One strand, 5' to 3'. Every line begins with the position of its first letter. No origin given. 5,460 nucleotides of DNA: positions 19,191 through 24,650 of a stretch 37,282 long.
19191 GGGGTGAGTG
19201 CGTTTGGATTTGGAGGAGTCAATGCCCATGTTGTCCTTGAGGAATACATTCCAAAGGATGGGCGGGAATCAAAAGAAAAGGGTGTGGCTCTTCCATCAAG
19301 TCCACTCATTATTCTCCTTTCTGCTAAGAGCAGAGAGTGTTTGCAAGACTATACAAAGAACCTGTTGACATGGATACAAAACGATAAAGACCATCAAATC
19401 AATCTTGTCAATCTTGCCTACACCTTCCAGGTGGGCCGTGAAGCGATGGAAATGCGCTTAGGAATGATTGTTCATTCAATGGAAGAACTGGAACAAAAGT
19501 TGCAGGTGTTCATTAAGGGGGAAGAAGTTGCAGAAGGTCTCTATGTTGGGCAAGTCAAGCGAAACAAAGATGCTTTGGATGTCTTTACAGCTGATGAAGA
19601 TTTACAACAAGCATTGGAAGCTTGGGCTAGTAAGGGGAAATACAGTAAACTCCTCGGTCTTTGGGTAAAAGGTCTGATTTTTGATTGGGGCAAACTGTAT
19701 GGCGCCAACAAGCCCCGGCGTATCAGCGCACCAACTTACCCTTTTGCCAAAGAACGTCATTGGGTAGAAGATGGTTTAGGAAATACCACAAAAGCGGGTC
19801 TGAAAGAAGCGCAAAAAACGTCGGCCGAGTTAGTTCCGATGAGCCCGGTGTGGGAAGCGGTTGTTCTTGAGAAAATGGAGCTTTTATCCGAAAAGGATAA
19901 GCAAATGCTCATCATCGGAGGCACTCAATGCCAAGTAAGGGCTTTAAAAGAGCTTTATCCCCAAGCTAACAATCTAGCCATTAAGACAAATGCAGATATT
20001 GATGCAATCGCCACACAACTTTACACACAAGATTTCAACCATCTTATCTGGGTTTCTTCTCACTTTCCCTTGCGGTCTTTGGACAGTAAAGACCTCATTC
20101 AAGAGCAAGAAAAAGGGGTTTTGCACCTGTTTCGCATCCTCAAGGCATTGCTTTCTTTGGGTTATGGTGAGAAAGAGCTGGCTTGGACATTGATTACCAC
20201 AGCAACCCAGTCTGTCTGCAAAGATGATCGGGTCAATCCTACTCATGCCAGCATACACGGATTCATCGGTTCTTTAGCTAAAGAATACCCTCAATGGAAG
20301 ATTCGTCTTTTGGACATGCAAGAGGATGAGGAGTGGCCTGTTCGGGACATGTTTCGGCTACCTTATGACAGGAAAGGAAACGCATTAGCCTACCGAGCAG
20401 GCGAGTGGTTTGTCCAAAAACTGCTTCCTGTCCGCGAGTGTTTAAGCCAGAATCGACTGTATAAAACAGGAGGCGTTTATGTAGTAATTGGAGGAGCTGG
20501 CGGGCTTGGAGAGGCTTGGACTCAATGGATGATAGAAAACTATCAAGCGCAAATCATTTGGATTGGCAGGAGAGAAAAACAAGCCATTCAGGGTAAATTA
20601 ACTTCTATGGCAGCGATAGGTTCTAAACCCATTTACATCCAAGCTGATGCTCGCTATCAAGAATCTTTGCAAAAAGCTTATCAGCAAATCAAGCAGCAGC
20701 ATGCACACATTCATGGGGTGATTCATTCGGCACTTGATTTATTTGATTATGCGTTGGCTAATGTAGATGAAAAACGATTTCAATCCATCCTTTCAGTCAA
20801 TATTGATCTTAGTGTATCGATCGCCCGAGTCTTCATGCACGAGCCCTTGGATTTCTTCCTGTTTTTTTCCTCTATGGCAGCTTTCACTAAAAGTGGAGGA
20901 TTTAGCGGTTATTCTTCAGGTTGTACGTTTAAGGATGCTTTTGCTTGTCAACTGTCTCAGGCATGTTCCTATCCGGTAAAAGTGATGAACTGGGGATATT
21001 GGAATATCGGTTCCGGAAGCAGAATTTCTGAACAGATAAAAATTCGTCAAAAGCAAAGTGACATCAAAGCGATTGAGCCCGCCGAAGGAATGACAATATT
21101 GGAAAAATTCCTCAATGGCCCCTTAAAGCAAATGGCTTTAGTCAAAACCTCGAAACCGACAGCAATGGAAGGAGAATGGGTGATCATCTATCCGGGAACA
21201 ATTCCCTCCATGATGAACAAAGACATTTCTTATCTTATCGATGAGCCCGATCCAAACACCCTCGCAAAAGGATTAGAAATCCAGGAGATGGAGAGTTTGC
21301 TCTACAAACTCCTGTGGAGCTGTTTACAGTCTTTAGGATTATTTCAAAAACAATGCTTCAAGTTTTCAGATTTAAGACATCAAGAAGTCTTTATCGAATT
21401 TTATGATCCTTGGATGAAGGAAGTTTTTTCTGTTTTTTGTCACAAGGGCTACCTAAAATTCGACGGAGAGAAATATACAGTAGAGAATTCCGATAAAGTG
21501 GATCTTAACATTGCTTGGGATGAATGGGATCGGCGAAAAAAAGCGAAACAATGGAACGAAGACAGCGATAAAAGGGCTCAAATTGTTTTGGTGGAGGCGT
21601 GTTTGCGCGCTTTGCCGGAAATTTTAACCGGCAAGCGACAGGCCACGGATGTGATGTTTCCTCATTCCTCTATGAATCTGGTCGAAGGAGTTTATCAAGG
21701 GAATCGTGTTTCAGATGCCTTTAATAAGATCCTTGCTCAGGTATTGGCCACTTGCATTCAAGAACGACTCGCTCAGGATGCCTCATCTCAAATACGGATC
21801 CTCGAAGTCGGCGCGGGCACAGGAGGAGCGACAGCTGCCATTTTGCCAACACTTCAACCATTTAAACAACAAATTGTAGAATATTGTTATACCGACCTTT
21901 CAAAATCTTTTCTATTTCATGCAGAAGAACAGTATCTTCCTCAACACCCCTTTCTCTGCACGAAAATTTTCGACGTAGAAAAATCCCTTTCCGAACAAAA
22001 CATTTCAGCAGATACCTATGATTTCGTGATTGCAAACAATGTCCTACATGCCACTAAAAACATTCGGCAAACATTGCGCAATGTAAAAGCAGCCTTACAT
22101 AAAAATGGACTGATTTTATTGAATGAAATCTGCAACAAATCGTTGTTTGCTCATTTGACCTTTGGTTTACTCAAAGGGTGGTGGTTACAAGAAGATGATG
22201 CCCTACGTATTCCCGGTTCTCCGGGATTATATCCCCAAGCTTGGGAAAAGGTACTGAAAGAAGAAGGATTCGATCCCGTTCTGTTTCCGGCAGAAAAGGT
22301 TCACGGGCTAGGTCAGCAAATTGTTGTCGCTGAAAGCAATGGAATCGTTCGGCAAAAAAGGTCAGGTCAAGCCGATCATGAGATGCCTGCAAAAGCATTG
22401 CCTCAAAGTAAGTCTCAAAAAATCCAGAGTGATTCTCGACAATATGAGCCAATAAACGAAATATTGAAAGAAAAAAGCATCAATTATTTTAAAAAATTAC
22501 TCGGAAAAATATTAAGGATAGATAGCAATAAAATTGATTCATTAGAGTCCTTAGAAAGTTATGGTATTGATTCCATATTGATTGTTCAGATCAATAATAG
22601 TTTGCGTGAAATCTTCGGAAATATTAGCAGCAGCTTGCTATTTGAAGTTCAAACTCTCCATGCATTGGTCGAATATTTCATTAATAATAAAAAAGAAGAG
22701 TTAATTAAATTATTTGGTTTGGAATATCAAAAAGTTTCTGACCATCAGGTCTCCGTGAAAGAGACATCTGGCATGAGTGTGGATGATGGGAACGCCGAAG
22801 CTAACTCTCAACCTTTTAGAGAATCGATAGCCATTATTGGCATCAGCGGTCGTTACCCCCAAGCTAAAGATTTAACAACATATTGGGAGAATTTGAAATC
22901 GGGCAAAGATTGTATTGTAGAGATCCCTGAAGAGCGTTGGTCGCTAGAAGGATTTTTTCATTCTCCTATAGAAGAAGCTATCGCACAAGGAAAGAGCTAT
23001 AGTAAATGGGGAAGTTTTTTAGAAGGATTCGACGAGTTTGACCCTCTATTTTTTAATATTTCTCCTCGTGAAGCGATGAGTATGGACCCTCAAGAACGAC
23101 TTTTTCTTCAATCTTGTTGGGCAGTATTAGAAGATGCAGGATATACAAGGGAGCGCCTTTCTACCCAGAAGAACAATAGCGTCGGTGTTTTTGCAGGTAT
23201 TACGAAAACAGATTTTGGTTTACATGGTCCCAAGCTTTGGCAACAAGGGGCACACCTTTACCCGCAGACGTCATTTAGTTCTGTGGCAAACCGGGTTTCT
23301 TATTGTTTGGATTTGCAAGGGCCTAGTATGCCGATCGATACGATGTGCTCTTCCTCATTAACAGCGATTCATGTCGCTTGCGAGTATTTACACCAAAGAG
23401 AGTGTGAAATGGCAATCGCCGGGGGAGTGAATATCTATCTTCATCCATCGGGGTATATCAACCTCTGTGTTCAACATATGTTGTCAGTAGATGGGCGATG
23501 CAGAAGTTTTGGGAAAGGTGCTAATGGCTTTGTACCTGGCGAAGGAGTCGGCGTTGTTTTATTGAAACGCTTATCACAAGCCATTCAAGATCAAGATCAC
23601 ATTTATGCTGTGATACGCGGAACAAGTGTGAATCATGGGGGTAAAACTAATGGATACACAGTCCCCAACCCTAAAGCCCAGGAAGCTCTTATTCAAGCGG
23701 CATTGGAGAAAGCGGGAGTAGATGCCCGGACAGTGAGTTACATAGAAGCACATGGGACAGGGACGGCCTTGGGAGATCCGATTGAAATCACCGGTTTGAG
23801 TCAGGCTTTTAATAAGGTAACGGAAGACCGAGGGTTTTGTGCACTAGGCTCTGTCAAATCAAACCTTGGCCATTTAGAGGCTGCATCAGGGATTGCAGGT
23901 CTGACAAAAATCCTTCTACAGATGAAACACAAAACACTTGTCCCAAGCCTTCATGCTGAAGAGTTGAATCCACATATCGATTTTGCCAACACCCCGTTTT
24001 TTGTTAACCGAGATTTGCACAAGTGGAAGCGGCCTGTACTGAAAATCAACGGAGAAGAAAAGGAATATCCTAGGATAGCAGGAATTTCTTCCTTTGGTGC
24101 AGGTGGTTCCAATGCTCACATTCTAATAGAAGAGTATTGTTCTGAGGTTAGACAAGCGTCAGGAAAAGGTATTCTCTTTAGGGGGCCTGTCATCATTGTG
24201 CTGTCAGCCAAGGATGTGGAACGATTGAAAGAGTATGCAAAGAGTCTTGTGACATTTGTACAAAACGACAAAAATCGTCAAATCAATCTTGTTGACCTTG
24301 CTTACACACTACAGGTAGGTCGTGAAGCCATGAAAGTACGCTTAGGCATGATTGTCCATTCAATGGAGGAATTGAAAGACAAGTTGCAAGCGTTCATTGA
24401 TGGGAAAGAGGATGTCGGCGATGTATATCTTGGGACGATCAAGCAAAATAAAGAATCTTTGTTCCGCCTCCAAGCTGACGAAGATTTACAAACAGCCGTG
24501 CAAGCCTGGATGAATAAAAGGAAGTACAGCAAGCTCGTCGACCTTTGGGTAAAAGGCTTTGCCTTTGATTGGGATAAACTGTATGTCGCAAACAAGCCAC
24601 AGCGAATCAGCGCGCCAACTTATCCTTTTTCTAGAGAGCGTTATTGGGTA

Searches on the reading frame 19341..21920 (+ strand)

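Call 6: search_protein_families(library=pfam, proteins=[window:19341-21920:+], max_evalue=0.001)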
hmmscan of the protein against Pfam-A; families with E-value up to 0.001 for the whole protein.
window:19341-21920:+ (860 aa): 7 families
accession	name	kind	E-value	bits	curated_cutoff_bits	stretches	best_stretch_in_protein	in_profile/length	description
PF08659.16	KR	-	1.1e-34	120.4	22.6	1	378-555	1-179/180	KR domain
PF22336.2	RhiE-like_linker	-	5.1e-15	55.6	27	1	2-60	11-66/67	RhiE-like, KS-MAT linker domain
PF00106.31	adh_short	-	7.3e-11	42.4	26.6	1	380-540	3-165/195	short chain dehydrogenase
PF22621.2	CurL-like_PKS_C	-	4.9e-09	36.5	27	1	2-54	14-64/64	CurL-like, PKS C-terminal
PF13561.12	adh_short_C2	-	7.1e-05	22.9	27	1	388-495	7-112/236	Enoyl-(Acyl carrier protein) reductase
PF21394.3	Beta-ketacyl_N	-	0.00044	20.3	26.9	1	248-330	82-157/170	Beta-ketoacyl synthase-like, N-terminal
PF08242.18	Methyltransf_12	-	0.00094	20.3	30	0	821-858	1-33/98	Methyltransferase domain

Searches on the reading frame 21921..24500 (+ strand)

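Call 6: search_protein_families(library=pfam, proteins=[window:21921-24500:+], max_evalue=0.001)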
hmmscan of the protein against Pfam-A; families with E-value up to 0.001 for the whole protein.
window:21921-24500:+ (860 aa): 11 families
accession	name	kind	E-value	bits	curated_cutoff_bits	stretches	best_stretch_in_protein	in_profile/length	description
PF00109.32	ketoacyl-synt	-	1.9e-84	283.6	20.8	1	301-554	2-252/252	Beta-ketoacyl synthase, N-terminal domain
PF02801.28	Ketoacyl-synt_C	-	1.3e-42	145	20.8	1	562-679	1-118/119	Beta-ketoacyl synthase, C-terminal domain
PF22336.2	RhiE-like_linker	-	1.3e-20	73.6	27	1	760-829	1-67/67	RhiE-like, KS-MAT linker domain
PF22621.2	CurL-like_PKS_C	-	4.6e-15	55.8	27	1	758-822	2-64/64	CurL-like, PKS C-terminal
PF16197.11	KAsynt_C_assoc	-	5.6e-10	40.1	33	1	683-807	2-107/111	Ketoacyl-synthetase C-terminal extension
PF00550.31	PP-binding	-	1.1e-09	38.8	20.8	1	190-252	3-66/67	Phosphopantetheine attachment site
PF08242.18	Methyltransf_12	-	3.6e-07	31.3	30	1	16-65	50-98/98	Methyltransferase domain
PF13489.12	Methyltransf_23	-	9.7e-07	29.1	27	1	29-118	78-160/164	Methyltransferase domain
PF13847.12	Methyltransf_31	-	7.9e-06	26.1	27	1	18-79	62-122/145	Methyltransferase domain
PF23297.2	ACP_SdgA_C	-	1.9e-05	25.1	27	1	192-258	17-84/95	Highly reducing polyketide synthase sdgA, C-terminal ACP domain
PF00108.29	Thiolase_N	-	5.6e-05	23.1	26.4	0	465-503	72-112/260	Thiolase, N-terminal domain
